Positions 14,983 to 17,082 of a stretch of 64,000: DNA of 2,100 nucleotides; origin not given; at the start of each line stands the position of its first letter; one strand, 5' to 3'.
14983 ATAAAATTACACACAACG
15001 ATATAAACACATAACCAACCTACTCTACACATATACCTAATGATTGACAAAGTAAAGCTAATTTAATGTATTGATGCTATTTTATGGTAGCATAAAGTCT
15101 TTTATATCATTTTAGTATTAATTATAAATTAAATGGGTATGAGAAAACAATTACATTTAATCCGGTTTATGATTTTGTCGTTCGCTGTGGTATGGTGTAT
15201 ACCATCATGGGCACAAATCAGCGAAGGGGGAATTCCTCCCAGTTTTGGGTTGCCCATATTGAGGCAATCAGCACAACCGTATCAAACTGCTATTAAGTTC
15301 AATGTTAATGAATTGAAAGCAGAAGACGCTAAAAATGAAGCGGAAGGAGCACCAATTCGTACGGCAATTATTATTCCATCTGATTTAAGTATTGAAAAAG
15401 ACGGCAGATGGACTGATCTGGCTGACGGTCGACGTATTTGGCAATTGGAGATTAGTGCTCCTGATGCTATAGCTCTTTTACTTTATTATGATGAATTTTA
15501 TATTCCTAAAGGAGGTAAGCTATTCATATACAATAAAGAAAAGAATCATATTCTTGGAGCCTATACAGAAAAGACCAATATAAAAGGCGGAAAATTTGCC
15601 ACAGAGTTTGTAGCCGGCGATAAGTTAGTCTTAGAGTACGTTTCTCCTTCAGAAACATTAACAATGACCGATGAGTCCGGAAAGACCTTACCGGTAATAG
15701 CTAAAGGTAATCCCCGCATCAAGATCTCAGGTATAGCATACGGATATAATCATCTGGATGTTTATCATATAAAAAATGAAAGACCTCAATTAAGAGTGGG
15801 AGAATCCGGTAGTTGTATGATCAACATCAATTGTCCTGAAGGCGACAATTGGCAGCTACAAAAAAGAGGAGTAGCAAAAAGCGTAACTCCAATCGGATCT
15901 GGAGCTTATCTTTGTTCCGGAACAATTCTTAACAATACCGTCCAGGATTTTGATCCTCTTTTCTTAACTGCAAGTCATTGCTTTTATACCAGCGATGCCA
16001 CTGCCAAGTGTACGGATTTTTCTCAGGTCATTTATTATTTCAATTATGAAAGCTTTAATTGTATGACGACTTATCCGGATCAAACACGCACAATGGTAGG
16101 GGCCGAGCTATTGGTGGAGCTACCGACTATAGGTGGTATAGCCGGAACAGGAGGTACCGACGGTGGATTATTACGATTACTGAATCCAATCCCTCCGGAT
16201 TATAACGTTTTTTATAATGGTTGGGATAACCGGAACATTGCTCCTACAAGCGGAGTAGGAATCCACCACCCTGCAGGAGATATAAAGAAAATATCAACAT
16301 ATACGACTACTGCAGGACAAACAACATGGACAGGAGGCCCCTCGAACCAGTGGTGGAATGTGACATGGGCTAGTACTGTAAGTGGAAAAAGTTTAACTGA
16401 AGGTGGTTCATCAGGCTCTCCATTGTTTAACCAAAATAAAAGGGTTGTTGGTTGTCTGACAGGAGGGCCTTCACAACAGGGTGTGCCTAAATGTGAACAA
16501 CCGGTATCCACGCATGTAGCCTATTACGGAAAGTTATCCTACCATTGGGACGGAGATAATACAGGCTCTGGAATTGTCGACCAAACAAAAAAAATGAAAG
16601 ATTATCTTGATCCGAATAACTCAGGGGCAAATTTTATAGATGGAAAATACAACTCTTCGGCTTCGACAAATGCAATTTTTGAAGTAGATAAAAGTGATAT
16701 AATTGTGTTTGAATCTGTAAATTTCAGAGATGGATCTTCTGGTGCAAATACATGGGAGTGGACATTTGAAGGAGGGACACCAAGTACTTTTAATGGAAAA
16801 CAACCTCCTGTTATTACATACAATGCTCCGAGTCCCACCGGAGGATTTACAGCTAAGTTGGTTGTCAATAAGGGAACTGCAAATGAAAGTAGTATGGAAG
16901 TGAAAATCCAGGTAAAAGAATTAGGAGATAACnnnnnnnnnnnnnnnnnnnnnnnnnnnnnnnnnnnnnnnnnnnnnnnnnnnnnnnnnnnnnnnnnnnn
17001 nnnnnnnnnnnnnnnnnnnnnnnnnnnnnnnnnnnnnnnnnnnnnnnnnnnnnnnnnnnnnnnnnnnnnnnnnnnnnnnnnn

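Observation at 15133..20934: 1933-aa gingipain-like modular adhesin built around an S1 serine protease instead of a C25 cysteine protease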

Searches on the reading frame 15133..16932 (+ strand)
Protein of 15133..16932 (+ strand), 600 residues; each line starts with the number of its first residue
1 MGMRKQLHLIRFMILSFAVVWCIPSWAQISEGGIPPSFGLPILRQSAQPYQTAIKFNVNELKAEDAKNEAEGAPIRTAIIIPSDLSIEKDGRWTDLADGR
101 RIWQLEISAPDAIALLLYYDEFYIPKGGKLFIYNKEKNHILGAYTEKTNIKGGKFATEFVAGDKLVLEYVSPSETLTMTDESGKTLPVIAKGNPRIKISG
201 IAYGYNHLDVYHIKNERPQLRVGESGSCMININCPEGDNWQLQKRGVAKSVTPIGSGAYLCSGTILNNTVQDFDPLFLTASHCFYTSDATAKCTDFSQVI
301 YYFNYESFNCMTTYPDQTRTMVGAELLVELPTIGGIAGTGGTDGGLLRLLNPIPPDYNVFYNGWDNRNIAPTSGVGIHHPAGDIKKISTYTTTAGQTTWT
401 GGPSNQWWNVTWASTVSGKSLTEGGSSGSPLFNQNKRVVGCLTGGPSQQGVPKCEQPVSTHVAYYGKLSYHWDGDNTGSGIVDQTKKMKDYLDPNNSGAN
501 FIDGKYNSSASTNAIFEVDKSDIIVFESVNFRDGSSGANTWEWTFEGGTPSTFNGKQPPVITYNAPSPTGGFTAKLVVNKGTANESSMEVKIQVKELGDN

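Call 5: search_solved_structures(query=window:15133-16932:+, max_evalue=1, show_alignments=3)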
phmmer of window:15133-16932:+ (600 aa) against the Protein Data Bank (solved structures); distinct sequences matched with E-value up to 1: 5.
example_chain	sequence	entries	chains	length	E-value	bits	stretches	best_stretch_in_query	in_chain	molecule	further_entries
1arb_A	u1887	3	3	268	1.3e-34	122.8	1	223-505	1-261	ACHROMOBACTER PROTEASE I | Protease 1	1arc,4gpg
4nsv_A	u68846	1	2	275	2.8e-32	115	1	223-507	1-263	Lysyl endopeptidase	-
4nsy_A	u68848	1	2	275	2.9e-32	115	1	223-507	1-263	Lysyl endopeptidase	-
9omd_A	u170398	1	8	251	1.7e-15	59.6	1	223-456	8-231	Lysyl endopeptidase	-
9s74_A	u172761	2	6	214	0.078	14.5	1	406-448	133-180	JSNZ extracellular serine protease Jep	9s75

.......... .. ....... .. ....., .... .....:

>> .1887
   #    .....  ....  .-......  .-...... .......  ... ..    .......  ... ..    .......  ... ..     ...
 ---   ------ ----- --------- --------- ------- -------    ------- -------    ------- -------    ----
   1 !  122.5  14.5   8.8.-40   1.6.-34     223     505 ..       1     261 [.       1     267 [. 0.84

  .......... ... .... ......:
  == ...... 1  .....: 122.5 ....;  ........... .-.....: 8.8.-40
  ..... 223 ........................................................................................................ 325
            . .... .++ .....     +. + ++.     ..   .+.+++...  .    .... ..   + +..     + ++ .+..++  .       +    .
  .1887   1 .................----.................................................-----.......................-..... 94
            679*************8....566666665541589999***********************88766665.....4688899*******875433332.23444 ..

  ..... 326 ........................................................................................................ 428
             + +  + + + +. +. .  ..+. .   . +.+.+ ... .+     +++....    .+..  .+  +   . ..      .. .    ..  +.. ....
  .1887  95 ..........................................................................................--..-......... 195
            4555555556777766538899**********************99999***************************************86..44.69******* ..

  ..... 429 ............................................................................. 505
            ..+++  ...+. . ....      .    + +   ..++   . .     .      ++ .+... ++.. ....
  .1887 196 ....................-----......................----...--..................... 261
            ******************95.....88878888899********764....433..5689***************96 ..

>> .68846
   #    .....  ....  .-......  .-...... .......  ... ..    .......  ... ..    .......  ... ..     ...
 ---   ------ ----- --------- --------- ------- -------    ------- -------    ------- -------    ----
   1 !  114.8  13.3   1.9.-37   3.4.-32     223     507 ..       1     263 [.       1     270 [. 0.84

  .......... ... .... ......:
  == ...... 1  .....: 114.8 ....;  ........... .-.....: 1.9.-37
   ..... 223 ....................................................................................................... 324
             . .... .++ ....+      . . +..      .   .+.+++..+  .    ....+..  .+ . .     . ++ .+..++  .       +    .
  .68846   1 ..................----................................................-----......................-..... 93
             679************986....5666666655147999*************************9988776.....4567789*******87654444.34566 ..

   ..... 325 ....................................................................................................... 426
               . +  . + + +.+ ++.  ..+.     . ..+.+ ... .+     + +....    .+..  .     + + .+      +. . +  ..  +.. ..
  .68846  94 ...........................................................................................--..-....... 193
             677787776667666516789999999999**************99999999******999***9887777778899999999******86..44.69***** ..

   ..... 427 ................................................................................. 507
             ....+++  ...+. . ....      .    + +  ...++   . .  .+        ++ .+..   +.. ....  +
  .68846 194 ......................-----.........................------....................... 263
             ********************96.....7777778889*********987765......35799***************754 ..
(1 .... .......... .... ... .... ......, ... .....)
